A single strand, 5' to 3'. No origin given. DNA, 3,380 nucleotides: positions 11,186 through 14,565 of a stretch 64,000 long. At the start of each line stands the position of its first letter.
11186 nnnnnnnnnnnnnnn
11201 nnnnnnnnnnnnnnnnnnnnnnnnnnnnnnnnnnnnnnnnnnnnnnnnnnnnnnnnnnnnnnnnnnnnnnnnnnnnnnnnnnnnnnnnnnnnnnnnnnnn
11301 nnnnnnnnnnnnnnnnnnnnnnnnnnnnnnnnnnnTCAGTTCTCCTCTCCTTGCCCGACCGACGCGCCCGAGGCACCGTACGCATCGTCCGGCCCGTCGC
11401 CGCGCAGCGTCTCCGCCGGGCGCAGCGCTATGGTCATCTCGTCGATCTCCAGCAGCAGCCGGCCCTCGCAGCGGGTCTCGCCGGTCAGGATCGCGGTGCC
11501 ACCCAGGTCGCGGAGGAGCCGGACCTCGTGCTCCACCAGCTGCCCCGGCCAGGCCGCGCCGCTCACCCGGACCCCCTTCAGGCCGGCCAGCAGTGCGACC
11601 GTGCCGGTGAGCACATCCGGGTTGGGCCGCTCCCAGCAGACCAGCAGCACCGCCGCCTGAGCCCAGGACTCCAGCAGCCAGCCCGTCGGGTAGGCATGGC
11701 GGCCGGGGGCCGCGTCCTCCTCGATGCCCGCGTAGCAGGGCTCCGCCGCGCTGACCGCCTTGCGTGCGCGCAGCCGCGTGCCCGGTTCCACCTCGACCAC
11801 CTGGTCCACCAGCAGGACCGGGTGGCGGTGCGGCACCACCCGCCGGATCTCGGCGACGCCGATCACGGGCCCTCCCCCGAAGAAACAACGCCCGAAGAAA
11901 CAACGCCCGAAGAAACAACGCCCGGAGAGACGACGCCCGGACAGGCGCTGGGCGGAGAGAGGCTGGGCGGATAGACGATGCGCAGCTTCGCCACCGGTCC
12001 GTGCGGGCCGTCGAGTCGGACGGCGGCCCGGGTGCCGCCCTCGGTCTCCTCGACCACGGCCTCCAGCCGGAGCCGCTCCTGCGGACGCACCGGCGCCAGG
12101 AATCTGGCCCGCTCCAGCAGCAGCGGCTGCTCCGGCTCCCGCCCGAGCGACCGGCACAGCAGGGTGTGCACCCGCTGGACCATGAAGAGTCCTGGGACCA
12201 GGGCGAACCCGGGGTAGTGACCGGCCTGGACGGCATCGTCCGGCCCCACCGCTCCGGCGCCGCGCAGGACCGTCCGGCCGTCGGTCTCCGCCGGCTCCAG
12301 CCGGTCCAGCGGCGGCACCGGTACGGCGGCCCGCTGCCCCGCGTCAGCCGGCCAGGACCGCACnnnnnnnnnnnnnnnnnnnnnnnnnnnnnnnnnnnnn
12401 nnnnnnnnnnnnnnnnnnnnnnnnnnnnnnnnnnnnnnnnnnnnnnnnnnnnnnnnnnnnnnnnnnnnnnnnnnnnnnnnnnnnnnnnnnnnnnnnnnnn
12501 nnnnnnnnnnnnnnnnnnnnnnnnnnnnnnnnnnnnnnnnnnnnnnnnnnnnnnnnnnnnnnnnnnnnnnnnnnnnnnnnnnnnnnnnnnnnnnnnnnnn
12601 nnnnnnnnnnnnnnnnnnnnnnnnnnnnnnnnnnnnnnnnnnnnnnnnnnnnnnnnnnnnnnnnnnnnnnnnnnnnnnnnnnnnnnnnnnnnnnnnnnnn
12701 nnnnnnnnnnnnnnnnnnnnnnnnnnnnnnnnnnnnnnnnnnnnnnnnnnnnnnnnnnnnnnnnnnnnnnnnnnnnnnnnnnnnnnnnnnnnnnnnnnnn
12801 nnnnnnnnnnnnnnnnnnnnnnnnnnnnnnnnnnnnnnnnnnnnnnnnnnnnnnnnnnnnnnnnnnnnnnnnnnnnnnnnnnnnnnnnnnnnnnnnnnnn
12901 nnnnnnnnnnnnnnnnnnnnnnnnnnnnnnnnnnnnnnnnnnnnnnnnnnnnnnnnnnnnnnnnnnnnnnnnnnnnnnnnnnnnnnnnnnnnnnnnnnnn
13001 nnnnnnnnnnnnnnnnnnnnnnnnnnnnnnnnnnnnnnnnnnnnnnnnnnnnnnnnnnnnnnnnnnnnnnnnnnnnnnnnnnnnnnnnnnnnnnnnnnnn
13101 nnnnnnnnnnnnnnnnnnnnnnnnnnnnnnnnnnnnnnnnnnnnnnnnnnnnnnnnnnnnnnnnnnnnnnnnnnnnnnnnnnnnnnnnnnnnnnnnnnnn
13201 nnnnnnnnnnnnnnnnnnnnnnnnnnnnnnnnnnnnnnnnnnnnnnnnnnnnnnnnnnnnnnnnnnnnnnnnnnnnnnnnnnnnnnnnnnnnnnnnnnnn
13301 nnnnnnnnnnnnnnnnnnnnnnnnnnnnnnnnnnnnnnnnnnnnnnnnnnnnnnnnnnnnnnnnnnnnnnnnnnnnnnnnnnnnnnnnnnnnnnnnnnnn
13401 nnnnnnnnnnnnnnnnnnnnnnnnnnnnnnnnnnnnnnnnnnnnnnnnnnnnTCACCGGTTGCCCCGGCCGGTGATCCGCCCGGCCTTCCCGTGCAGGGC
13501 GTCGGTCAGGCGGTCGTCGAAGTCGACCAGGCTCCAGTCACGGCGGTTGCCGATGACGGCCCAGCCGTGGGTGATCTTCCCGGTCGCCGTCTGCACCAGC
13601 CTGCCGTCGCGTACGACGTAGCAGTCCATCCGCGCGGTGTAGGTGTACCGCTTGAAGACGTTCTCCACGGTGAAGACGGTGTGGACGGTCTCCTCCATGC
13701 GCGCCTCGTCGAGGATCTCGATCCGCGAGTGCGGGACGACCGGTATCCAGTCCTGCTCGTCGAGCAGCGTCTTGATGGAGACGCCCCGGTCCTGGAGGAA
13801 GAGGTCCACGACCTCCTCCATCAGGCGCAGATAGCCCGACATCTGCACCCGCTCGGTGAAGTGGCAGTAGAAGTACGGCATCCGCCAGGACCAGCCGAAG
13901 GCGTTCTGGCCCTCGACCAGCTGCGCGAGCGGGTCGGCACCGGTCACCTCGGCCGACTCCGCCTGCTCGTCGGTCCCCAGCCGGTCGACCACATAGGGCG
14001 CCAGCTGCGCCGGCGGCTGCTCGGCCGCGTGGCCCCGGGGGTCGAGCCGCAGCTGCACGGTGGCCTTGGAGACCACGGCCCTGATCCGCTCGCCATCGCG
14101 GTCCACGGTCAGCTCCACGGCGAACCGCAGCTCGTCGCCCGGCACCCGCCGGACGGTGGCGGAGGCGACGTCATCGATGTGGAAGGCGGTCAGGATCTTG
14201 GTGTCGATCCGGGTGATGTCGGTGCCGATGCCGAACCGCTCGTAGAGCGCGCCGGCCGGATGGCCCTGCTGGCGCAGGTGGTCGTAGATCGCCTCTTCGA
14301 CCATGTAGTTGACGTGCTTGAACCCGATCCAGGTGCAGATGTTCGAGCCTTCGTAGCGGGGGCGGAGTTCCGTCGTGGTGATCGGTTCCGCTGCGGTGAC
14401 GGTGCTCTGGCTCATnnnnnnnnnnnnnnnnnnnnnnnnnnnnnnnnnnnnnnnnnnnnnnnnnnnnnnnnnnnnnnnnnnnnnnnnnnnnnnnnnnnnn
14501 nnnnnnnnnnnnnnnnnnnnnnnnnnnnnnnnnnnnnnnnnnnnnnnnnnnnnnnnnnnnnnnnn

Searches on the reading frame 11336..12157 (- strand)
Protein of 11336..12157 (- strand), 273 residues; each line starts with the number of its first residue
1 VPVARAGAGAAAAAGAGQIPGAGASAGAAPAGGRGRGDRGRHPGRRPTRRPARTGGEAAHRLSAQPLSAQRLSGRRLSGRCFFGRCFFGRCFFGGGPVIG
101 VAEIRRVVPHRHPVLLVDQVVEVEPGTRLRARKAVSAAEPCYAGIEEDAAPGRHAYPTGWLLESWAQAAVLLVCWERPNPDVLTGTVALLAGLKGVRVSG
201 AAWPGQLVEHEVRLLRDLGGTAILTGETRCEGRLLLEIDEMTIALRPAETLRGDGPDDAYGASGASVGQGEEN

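Call 7: search_protein_families(library=pfam, proteins=[window:11336-12157:-], max_evalue=0.01)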
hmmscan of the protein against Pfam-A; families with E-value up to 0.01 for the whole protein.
window:11336-12157:- (273 aa): 0 families

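Call 10: search_protein_families(library=ncbifam, proteins=[window:11336-12157:-], max_evalue=0.01)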
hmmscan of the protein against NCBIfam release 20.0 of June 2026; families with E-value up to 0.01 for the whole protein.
window:11336-12157:- (273 aa): 4 families
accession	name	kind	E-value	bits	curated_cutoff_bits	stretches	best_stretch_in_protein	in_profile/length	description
NF000582.1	PRK00006.1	equivalog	1.7e-17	63.6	113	1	102-237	3-130/137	3-hydroxyacyl-ACP dehydratase FabZ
TIGR01750.1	fabZ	equivalog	8.6e-17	61.3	155.15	1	100-238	2-135/141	3-hydroxyacyl-ACP dehydratase FabZ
NF058663.1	cispen_cyc_AmcE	equivalog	8.5e-12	45.4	140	1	98-175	3-76/153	cispentacin biosynthesis cyclizing decarboxylase AmcE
NF009667.0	PRK13188.1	equivalog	4.5e-11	42.1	465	1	97-237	319-452/464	bifunctional UDP-3-O-[3-hydroxymyristoyl] N-acetylglucosamine deacetylase/3-hydroxyacyl-ACP dehydratase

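Call 18: search_protein_families(library=pfam, proteins=[window:11336-12157:-], max_evalue=0.1)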
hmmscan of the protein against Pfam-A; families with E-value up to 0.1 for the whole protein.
window:11336-12157:- (273 aa): 0 families

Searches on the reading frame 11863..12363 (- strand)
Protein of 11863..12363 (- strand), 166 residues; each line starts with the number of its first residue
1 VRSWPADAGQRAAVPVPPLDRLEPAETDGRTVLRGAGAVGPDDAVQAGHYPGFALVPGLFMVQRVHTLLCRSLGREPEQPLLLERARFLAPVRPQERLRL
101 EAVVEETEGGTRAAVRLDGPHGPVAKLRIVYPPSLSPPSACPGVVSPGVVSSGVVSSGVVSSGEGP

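Call 7: search_protein_families(library=pfam, proteins=[window:11863-12363:-], max_evalue=0.01)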
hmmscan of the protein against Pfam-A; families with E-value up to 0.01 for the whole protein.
window:11863-12363:- (166 aa): 2 families
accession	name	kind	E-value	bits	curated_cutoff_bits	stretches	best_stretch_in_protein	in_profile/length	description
PF07977.19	FabA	-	0.00042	20.4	23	1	20-115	10-121/138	FabA-like domain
PF01575.25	MaoC_dehydratas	-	0.0066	16.5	27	0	58-111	55-108/123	MaoC like domain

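Call 10: search_protein_families(library=ncbifam, proteins=[window:11863-12363:-], max_evalue=0.01)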
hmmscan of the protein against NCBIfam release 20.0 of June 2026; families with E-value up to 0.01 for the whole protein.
window:11863-12363:- (166 aa): 2 families
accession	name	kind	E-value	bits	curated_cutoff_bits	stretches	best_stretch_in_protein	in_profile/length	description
NF000582.1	PRK00006.1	equivalog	0.001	19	113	1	27-110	24-113/137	3-hydroxyacyl-ACP dehydratase FabZ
TIGR01750.1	fabZ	equivalog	0.0023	17.8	155.15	1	20-108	20-115/141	3-hydroxyacyl-ACP dehydratase FabZ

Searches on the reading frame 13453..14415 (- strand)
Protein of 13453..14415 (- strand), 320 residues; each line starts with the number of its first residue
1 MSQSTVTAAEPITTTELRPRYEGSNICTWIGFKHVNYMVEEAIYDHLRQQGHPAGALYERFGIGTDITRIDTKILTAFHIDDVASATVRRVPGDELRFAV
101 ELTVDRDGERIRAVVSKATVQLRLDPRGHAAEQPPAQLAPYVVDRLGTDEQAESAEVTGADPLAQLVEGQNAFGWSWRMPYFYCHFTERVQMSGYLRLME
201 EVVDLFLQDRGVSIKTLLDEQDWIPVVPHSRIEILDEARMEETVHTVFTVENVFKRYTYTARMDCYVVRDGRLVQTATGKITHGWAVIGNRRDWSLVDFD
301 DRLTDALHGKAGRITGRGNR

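Call 7: search_protein_families(library=pfam, proteins=[window:13453-14415:-], max_evalue=0.01)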
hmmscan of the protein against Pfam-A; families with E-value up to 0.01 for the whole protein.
window:13453-14415:- (320 aa): 1 family
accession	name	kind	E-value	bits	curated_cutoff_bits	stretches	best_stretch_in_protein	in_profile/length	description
PF13279.12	4HBT_2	-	8.3e-08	33.1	25.5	1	190-291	12-109/122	Thioesterase-like superfamily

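Call 10: search_protein_families(library=ncbifam, proteins=[window:13453-14415:-], max_evalue=0.01)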
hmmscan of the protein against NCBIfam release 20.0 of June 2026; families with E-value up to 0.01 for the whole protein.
window:13453-14415:- (320 aa): 1 family
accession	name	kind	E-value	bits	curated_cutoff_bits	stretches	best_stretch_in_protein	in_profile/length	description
TIGR02799.1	thio_ybgC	equivalog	8.4e-05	22.8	141.35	0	190-253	18-81/126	tol-pal system-associated acyl-CoA thioesterase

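Call 58: search_solved_structures(query=window:13453-14415:-, max_evalue=1)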
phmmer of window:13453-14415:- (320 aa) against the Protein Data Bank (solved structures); distinct sequences matched with E-value up to 1: 3.
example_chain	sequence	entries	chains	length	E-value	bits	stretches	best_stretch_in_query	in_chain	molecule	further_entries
4v1o_Z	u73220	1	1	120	0.17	14.3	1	195-246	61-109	MEDIATOR OF RNA POLYMERASE II TRANSCRIPTION SUBUNIT 22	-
3j1o_K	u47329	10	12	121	0.17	14.3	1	195-246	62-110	Mediator of RNA polymerase II transcription subunit 22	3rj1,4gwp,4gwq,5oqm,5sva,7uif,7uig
7ui9_v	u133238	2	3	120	0.17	14.2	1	195-245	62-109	Mediator of RNA polymerase II transcription subunit 22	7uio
